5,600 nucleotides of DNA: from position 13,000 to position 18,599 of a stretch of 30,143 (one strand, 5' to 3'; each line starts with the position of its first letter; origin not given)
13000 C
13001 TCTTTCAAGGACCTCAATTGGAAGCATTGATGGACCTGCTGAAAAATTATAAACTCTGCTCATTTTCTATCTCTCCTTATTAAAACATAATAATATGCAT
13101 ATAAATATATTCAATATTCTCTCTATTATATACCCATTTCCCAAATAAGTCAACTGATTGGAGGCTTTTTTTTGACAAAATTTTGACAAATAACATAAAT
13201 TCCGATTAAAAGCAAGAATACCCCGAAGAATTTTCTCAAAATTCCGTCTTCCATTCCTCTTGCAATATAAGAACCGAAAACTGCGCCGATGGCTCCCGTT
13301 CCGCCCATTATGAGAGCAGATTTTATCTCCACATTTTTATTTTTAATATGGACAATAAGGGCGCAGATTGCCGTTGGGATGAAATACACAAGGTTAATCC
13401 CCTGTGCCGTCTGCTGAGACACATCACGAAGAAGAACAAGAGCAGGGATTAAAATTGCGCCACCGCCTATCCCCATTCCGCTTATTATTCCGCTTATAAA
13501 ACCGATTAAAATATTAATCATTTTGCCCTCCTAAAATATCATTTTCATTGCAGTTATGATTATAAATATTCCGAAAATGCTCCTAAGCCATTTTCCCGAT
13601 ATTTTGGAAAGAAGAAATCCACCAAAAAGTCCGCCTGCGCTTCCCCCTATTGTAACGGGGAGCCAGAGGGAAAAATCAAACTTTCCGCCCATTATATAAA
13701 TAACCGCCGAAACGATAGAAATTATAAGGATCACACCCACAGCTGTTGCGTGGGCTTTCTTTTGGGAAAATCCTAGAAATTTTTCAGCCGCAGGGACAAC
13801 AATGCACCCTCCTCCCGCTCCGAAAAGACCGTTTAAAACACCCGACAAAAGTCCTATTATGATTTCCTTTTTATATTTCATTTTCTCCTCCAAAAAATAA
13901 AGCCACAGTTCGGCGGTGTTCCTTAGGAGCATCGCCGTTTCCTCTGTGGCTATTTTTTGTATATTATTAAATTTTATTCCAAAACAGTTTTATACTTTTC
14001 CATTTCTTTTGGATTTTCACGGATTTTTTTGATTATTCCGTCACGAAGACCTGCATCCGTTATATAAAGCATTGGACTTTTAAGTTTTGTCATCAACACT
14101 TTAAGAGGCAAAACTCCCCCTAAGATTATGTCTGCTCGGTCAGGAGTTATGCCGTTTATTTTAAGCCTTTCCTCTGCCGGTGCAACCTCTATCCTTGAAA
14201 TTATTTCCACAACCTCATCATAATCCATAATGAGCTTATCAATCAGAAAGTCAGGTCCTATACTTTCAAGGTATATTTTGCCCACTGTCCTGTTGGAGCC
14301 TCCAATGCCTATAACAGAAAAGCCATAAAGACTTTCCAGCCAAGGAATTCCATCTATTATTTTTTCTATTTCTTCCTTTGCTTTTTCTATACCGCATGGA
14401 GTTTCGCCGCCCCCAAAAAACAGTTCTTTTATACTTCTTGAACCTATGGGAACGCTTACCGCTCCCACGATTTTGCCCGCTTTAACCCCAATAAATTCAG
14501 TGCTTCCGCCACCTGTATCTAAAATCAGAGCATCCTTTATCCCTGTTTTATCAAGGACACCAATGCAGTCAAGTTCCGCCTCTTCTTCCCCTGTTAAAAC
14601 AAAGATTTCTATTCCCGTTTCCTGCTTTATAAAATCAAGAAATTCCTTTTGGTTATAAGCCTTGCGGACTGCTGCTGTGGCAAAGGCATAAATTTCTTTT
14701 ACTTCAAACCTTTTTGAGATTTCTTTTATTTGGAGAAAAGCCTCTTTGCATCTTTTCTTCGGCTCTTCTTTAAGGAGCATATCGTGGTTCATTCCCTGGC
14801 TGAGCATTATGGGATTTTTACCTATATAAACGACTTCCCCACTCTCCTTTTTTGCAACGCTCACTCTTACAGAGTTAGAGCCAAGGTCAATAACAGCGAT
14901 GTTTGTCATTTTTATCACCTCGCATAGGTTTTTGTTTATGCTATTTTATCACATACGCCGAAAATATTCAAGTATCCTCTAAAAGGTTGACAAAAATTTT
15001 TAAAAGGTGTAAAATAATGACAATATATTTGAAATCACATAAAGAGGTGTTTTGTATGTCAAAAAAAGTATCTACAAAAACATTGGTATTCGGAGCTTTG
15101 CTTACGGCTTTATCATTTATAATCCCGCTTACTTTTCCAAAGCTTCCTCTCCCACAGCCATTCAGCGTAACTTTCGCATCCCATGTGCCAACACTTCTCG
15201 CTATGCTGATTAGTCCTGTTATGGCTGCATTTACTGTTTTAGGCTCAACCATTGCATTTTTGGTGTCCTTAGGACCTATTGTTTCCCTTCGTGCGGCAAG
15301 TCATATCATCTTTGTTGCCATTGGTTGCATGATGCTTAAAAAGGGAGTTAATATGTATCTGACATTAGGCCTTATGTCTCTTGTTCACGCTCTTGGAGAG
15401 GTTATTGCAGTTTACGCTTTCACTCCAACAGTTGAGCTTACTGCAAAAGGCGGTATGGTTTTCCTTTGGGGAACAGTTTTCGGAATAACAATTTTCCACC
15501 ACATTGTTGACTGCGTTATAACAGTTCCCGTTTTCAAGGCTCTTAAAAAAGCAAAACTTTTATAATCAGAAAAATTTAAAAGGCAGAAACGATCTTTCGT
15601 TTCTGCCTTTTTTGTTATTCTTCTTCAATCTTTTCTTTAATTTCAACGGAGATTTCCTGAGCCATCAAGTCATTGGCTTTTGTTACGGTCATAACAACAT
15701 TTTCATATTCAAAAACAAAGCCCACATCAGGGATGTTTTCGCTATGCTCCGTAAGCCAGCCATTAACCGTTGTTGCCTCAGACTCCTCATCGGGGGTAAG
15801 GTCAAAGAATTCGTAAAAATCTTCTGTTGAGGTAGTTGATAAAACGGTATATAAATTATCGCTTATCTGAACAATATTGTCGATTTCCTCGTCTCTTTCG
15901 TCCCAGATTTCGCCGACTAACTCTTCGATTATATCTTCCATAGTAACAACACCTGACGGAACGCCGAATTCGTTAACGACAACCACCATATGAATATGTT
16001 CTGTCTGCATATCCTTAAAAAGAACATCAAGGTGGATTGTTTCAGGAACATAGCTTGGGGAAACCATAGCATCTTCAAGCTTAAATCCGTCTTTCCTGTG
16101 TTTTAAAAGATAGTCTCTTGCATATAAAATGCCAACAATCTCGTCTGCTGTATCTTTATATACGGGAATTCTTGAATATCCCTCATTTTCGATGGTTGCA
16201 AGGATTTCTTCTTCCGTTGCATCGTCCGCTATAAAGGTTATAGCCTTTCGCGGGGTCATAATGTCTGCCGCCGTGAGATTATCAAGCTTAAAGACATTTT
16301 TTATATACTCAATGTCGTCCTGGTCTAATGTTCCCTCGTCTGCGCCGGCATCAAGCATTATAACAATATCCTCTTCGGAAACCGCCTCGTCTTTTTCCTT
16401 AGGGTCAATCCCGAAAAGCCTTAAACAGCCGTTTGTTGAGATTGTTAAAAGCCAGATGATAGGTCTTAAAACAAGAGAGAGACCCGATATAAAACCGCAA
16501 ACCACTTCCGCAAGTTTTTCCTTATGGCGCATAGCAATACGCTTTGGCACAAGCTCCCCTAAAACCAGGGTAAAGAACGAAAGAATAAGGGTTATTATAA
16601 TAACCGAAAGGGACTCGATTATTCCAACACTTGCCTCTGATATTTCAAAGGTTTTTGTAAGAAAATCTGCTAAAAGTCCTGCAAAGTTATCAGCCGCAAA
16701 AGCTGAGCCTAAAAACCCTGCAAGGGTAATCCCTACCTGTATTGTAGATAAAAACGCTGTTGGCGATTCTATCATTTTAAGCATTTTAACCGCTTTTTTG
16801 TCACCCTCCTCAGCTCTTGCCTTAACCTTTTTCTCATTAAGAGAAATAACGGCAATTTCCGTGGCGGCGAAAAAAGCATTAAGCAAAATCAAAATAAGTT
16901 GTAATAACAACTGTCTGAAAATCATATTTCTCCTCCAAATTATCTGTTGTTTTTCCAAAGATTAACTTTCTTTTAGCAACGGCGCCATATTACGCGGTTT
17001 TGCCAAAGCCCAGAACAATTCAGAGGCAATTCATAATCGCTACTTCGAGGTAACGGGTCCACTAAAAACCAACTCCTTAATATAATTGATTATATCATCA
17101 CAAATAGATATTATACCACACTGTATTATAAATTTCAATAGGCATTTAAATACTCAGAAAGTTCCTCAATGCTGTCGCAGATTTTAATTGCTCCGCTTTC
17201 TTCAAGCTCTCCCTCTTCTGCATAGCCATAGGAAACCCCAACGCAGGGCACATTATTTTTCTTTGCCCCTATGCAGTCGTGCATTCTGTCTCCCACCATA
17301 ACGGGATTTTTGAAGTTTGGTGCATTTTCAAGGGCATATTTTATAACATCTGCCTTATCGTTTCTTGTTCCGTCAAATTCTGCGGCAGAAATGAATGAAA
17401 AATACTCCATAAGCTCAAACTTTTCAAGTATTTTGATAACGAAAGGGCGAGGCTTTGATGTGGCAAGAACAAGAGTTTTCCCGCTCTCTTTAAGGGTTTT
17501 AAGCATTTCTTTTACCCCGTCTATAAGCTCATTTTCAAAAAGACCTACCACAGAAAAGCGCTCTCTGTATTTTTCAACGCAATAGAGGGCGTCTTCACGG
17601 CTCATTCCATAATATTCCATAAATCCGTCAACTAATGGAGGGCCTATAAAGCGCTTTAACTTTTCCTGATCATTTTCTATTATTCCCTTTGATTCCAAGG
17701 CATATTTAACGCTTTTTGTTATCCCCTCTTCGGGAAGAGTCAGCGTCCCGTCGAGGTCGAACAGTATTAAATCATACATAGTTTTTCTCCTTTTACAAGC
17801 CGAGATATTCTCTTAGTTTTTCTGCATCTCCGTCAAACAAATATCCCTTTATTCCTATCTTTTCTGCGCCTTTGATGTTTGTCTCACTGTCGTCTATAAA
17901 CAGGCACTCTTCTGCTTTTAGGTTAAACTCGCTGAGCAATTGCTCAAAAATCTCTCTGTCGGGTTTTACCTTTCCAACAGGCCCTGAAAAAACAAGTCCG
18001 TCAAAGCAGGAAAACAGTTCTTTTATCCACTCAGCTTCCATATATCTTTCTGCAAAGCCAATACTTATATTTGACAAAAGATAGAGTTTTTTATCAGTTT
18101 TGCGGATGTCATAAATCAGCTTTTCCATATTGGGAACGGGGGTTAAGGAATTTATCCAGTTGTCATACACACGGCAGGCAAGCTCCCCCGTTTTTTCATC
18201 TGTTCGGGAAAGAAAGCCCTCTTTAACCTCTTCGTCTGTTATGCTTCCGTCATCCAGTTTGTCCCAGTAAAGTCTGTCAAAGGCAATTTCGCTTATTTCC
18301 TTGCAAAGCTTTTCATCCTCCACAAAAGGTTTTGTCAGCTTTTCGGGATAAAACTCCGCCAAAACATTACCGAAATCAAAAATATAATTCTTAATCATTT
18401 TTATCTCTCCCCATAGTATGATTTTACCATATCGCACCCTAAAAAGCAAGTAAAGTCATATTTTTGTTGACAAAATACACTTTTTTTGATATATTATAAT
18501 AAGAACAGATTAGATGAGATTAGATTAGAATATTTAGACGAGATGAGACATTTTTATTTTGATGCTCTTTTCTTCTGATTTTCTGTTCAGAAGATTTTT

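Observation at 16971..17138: MgtL-like proline leader peptide upstream of a CNNM/CorC Mg2+ transporter in a clostridium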

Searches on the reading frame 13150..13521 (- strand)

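Call 9: search_protein_families(library=pfam, proteins=[window:13150-13521:-])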
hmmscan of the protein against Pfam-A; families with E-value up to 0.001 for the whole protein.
window:13150-13521:- (123 aa): 1 family
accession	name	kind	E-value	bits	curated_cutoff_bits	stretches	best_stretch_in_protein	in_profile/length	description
PF01925.25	TauE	-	5.1e-24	85.7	32.6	1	4-115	2-112/237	Sulfite exporter TauE/SafE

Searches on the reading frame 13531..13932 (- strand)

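Call 9: search_protein_families(library=pfam, proteins=[window:13531-13932:-])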
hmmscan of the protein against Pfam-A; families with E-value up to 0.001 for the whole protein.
window:13531-13932:- (133 aa): 1 family
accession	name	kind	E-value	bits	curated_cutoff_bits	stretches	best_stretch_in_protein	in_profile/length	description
PF01925.25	TauE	-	7.2e-23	81.9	32.6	1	22-131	128-237/237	Sulfite exporter TauE/SafE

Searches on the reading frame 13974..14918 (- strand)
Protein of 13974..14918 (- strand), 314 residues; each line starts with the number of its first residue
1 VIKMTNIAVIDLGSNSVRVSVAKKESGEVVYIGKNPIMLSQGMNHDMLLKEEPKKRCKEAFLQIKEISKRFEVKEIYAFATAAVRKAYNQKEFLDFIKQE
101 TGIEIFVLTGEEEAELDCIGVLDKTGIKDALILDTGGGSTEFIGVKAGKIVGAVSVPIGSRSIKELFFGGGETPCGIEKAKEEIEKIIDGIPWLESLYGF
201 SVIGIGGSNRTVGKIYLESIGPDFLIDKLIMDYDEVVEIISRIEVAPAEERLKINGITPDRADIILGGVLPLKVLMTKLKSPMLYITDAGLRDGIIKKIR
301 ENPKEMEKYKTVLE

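Call 9: search_protein_families(library=pfam, proteins=[window:13974-14918:-])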
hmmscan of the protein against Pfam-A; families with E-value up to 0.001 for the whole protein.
window:13974-14918:- (314 aa): 1 family
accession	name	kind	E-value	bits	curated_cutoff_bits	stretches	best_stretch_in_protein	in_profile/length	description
PF02541.22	Ppx-GppA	-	6.3e-44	151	27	1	23-298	4-280/285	Ppx/GppA phosphatase family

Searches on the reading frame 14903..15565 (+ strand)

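Call 9: search_protein_families(library=pfam, proteins=[window:14903-15565:+])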
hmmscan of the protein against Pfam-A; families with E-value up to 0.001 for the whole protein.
window:14903-15565:+ (220 aa): 1 family
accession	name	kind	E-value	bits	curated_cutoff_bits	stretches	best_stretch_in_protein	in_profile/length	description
PF07155.17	ECF-ribofla_trS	-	0.00073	20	26.7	0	55-216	1-172/172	ECF-type riboflavin transporter, S component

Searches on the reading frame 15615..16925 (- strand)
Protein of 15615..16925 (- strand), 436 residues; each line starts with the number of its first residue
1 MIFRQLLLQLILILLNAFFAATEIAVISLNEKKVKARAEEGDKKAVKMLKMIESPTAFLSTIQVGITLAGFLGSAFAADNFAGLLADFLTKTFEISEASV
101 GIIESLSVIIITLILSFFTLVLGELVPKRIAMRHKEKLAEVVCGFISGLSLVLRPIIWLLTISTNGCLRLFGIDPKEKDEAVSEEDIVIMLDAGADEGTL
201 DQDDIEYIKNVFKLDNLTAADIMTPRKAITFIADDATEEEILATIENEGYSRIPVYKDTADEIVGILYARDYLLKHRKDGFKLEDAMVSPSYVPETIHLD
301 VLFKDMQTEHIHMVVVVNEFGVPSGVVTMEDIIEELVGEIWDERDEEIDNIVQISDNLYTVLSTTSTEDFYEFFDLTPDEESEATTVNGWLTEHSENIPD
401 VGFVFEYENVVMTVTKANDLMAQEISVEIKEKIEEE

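Call 9: search_protein_families(library=pfam, proteins=[window:15615-16925:-])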
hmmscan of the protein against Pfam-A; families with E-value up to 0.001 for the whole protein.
window:15615-16925:- (436 aa): 3 families
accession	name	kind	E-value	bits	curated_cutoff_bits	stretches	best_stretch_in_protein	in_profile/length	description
PF01595.25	CNNM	-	3.1e-50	170.8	28.4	1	8-203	2-180/181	Cyclin M transmembrane N-terminal domain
PF00571.33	CBS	-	1.2e-14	54.8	24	2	220-273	2-52/57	CBS domain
PF03471.22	CorC_HlyC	-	9e-11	42.1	27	1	353-429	2-79/81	Transporter associated domain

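Call 56: search_solved_structures(query=window:15615-16925:-, max_evalue=1e-10)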
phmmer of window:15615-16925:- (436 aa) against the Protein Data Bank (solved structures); distinct sequences matched with E-value up to 1e-10: 19.
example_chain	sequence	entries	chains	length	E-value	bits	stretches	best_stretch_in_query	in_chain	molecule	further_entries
7m1t_A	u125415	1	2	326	1.9e-43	152.3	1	5-339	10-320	Hemolysin, contains CBS domains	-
7m1u_A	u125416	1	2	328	1.9e-42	149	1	5-337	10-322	Hemolysin, contains CBS domains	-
7cfk_A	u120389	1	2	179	1.4e-33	119.8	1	181-350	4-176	Hemolysin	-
4hg0_A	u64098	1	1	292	5.8e-32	114.5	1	170-429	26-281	Magnesium and cobalt efflux protein CorC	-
7cfh_A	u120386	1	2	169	1.2e-31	113.4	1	181-343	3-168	Hemolysin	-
7cfi_A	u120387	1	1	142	1.7e-27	99.7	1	205-340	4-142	Hemolysin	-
7msu_A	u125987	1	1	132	2.8e-24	89.2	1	217-339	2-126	Hemolysin, contains CBS domains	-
3lv9_A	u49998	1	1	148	3e-23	85.8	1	197-340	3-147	Putative transporter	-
3lhh_A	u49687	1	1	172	5.6e-23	84.9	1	179-343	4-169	CBS domain protein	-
3lfr_A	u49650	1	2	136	8.4e-22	81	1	217-347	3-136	putative Metal ion transporter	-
3jtf_A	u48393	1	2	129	2.8e-21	79.3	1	218-340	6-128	Magnesium and cobalt efflux protein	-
5yz2_A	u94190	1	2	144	2.3e-19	73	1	219-341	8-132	Magnesium and cobalt efflux protein CorC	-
3oi8_A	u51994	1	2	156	5.2e-19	71.8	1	183-334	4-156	Uncharacterized protein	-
3nqr_A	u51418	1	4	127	1.2e-18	70.6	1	220-339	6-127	Magnesium and cobalt efflux protein corC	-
3oco_A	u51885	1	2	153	4.6e-18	68.7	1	200-347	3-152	Hemolysin-like protein containing CBS domains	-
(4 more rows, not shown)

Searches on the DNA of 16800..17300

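Call 6: search_rna_families(source=window, start=16800, end=17300, threshold=evalue, max_evalue=10, show_alignments=3)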
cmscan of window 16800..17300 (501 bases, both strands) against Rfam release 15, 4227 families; matches with E-value up to 10: 5.
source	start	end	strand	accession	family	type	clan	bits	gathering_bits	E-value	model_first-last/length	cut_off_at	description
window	16922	17003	-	RF02526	SSRC34_1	Gene; sRNA;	-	19.3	64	3.8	1-128/128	no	Streptococcus sRNA SSRC34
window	17040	17107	-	RF00349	snoR11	Gene; snRNA; snoRNA; CD-box;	-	16.2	50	7.9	1-90/90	no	Small nucleolar RNA R11/Z151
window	16810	16844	-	RF01153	sn3060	Gene; snRNA; snoRNA; CD-box;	-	15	45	3.7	28-62/67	no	Small nucleolar RNA sn3060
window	16800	16818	-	RF00684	mir-122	Gene; miRNA;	-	14.8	70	3.4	1-19/73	3'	mir-122 microRNA precursor family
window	16820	16858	-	RF02060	STnc410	Gene; sRNA;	-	10.9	50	9.1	1-158/158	no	Enterobacterial sRNA STnc410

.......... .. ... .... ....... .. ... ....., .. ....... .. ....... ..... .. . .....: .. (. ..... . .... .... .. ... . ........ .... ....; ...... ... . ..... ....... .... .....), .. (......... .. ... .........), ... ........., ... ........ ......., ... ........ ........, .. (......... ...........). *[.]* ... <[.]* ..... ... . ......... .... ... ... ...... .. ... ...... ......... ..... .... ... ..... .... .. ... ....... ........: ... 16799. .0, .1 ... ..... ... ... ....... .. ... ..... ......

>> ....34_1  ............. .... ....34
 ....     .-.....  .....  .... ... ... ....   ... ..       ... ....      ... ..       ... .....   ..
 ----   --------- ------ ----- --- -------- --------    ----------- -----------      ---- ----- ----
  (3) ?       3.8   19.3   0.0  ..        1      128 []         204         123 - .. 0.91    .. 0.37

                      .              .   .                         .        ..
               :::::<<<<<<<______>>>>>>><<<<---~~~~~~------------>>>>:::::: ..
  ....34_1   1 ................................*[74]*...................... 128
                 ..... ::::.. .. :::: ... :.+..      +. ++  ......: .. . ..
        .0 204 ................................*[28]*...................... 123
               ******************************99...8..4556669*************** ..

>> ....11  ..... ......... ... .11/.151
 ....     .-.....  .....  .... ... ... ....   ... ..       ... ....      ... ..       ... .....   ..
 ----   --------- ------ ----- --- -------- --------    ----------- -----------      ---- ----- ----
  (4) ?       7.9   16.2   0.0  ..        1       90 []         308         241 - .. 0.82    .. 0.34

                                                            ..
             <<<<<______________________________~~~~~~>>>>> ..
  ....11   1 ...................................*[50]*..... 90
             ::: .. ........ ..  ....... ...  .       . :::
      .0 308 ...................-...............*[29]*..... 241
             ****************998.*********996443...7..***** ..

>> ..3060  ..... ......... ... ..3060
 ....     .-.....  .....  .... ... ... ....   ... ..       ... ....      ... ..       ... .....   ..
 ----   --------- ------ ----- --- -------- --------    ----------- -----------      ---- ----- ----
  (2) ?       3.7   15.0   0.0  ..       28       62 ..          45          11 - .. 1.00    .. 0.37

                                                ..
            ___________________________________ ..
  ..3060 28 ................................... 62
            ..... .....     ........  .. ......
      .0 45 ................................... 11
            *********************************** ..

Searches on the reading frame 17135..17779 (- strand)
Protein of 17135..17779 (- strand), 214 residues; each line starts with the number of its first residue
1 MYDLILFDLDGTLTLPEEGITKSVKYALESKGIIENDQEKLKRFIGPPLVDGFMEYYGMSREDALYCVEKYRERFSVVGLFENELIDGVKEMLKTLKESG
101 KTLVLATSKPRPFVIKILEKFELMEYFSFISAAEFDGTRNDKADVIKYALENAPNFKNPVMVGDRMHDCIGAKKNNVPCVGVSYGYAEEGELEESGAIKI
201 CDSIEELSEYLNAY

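Call 9: search_protein_families(library=pfam, proteins=[window:17135-17779:-])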
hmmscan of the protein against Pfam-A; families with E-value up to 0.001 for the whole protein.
window:17135-17779:- (214 aa): 5 families
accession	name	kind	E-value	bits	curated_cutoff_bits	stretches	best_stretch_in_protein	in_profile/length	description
PF13419.12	HAD_2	-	3.1e-28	99.5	23.8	1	5-182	1-178/178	Haloacid dehalogenase-like hydrolase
PF00702.32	Hydrolase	-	1.7e-20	74.7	26.4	1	2-174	1-189/191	haloacid dehalogenase-like hydrolase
PF12710.13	HAD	-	9.8e-07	29.8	27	1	5-168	1-184/189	haloacid dehalogenase-like hydrolase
PF13242.12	Hydrolase_like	-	1.6e-06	28.3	22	1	146-207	10-75/75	HAD-hyrolase-like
PF08282.18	Hydrolase_3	-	4.1e-05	23.9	20.9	0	87-126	18-57/255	haloacid dehalogenase-like hydrolase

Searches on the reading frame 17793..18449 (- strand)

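Call 9: search_protein_families(library=pfam, proteins=[window:17793-18449:-])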
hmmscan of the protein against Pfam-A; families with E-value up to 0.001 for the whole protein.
window:17793-18449:- (218 aa): 4 families
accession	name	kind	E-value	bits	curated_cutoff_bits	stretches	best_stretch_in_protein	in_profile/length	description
PF00702.32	Hydrolase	-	6.5e-14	53.2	26.4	1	20-199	2-191/191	haloacid dehalogenase-like hydrolase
PF13419.12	HAD_2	-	8.1e-12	46.1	23.8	1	86-201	61-174/178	Haloacid dehalogenase-like hydrolase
PF13242.12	Hydrolase_like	-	2.3e-05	24.6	22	1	162-205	4-48/75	HAD-hyrolase-like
PF12689.13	Acid_PPase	-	0.00028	21.2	27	0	87-205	34-150/169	Acid Phosphatase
